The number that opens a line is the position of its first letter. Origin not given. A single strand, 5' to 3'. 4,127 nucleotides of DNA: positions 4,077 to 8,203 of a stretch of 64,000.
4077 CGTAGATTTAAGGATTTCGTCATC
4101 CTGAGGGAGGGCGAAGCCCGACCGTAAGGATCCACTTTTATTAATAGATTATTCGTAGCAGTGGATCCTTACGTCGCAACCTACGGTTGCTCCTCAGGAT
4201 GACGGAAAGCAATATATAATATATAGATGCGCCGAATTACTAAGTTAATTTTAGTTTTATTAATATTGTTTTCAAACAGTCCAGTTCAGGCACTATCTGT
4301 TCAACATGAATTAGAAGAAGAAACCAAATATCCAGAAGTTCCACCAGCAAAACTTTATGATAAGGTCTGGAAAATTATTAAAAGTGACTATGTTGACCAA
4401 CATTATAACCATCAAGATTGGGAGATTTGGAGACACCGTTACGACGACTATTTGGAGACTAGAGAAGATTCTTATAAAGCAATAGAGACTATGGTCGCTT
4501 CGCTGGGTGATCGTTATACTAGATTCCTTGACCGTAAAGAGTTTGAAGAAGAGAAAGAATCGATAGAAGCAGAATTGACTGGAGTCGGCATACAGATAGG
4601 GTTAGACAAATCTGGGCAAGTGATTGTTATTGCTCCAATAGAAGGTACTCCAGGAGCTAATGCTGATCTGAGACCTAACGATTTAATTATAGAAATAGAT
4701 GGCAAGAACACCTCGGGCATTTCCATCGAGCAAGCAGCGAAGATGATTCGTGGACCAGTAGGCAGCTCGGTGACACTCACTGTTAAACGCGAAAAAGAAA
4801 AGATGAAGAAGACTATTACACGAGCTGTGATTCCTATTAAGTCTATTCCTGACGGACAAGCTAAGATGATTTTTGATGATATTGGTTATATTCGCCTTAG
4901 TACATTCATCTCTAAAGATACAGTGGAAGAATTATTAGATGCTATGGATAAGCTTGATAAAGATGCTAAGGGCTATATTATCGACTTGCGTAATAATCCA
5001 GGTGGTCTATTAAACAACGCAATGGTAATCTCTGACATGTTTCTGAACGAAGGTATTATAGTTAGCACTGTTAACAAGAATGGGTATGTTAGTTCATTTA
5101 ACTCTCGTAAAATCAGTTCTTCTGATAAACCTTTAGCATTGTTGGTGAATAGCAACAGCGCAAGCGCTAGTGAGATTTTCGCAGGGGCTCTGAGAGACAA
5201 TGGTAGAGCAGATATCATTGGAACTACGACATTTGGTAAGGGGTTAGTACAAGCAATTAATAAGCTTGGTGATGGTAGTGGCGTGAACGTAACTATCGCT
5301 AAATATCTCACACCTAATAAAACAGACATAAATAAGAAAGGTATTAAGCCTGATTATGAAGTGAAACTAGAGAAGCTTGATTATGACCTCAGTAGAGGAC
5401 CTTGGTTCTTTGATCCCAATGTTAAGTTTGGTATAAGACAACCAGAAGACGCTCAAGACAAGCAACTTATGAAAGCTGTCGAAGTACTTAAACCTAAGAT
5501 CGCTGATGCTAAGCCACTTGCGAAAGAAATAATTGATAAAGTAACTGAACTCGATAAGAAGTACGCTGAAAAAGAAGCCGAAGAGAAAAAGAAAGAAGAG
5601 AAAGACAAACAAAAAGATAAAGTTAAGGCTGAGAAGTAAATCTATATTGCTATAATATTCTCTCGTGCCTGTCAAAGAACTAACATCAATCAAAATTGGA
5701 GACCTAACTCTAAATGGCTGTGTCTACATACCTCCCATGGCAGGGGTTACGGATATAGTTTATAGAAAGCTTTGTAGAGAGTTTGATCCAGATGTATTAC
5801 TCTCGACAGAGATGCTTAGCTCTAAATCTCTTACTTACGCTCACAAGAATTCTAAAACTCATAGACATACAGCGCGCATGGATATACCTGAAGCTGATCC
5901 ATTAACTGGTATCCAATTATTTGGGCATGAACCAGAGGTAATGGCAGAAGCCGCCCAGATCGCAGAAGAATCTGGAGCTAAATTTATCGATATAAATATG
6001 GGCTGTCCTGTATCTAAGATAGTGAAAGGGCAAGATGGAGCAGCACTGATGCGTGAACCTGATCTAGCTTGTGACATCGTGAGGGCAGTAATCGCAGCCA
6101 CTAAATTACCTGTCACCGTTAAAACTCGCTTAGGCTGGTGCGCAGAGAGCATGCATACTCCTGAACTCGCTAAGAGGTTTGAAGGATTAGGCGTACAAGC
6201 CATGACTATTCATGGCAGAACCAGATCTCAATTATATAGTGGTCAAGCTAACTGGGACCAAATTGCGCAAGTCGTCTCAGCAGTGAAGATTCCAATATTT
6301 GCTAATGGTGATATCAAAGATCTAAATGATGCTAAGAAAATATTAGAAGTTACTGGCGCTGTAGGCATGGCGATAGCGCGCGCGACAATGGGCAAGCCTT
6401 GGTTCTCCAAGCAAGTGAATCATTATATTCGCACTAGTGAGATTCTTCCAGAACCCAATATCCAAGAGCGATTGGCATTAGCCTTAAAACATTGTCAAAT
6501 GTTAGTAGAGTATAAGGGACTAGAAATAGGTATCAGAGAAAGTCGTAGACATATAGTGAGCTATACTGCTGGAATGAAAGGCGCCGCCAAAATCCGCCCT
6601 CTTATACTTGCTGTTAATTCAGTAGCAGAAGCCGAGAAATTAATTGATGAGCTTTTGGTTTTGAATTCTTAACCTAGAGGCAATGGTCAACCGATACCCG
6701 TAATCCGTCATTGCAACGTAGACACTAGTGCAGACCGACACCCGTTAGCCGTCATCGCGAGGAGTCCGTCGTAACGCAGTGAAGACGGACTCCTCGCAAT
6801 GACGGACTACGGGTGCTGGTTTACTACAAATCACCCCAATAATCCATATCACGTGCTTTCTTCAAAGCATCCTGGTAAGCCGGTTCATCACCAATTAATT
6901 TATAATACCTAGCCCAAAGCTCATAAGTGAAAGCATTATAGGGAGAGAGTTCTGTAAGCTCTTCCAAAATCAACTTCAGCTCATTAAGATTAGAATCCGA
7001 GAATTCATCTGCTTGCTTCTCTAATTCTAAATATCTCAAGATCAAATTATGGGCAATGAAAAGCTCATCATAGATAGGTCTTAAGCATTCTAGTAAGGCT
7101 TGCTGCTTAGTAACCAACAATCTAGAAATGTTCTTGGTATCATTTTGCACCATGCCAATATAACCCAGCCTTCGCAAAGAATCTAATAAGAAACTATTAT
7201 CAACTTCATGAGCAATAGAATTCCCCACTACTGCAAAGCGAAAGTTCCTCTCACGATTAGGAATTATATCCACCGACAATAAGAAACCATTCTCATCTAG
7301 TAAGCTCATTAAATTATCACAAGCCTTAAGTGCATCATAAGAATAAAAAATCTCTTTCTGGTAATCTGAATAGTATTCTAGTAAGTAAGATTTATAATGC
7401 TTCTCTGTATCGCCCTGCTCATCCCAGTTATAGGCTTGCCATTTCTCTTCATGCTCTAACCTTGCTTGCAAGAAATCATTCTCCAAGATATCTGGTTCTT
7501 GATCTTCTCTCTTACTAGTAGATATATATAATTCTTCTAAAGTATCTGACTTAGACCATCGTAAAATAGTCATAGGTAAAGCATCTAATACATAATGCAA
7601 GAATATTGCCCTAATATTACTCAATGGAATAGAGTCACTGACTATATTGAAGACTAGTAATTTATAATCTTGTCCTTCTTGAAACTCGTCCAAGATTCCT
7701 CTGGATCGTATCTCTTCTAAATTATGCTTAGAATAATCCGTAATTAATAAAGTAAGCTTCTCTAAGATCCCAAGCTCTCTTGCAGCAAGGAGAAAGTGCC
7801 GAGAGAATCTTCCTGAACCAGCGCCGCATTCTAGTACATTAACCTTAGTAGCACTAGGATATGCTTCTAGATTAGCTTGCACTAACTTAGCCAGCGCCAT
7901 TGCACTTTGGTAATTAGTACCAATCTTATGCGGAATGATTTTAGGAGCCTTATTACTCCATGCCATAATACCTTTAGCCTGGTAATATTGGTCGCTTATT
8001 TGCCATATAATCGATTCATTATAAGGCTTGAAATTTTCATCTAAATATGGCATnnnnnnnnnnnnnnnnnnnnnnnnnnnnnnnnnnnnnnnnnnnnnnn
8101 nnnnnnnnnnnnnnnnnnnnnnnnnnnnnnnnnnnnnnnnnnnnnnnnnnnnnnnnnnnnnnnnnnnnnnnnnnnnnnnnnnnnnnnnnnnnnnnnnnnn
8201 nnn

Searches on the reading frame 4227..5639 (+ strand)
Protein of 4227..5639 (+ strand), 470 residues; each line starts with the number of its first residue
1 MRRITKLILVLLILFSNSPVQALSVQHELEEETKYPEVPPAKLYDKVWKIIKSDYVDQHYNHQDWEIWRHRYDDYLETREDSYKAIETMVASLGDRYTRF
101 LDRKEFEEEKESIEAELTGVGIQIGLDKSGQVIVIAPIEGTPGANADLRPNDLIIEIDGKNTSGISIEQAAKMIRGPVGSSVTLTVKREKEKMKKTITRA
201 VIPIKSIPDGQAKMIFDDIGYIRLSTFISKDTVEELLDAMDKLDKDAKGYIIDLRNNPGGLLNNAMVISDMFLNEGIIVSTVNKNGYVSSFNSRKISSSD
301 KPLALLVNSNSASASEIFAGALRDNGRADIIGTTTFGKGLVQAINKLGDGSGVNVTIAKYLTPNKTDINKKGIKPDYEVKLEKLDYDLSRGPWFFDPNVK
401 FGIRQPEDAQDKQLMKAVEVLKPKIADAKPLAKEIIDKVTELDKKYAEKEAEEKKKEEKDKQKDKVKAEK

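Call 44: search_protein_families(library=pfam, proteins=[window:4227-5639:+], max_evalue=0.00001)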
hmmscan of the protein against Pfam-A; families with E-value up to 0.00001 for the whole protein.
window:4227-5639:+ (470 aa): 4 families
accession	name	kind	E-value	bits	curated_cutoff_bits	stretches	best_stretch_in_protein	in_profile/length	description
PF03572.23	Peptidase_S41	-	1.1e-55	188.2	24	1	218-379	1-165/165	Peptidase family S41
PF17820.7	PDZ_6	-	5.2e-14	52.2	27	1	134-188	2-54/54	PDZ domain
PF00595.29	PDZ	-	1.4e-10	41.9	23.2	1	116-187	8-81/81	PDZ domain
PF13180.12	PDZ_2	-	2.8e-08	34.4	27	1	121-195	4-76/80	PDZ domain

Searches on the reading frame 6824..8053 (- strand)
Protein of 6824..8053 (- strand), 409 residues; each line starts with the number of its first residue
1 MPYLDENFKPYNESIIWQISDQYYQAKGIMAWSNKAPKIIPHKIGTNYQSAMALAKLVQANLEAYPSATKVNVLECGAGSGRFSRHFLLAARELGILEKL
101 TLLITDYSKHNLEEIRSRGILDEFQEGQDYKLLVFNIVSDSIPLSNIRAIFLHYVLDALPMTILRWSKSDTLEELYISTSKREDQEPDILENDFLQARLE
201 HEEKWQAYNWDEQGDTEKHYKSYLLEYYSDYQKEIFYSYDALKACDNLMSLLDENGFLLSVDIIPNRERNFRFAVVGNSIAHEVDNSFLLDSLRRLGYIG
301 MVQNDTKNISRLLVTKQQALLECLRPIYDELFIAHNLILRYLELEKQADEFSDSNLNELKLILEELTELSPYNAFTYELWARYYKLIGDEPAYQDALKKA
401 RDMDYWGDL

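Call 44: search_protein_families(library=pfam, proteins=[window:6824-8053:-], max_evalue=0.00001)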
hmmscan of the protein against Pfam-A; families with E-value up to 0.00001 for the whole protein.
window:6824-8053:- (409 aa): 1 family
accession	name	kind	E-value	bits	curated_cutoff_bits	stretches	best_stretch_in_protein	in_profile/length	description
PF02636.23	Methyltransf_28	-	3.7e-12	46.7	23.3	1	54-262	2-188/249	Putative S-adenosyl-L-methionine-dependent methyltransferase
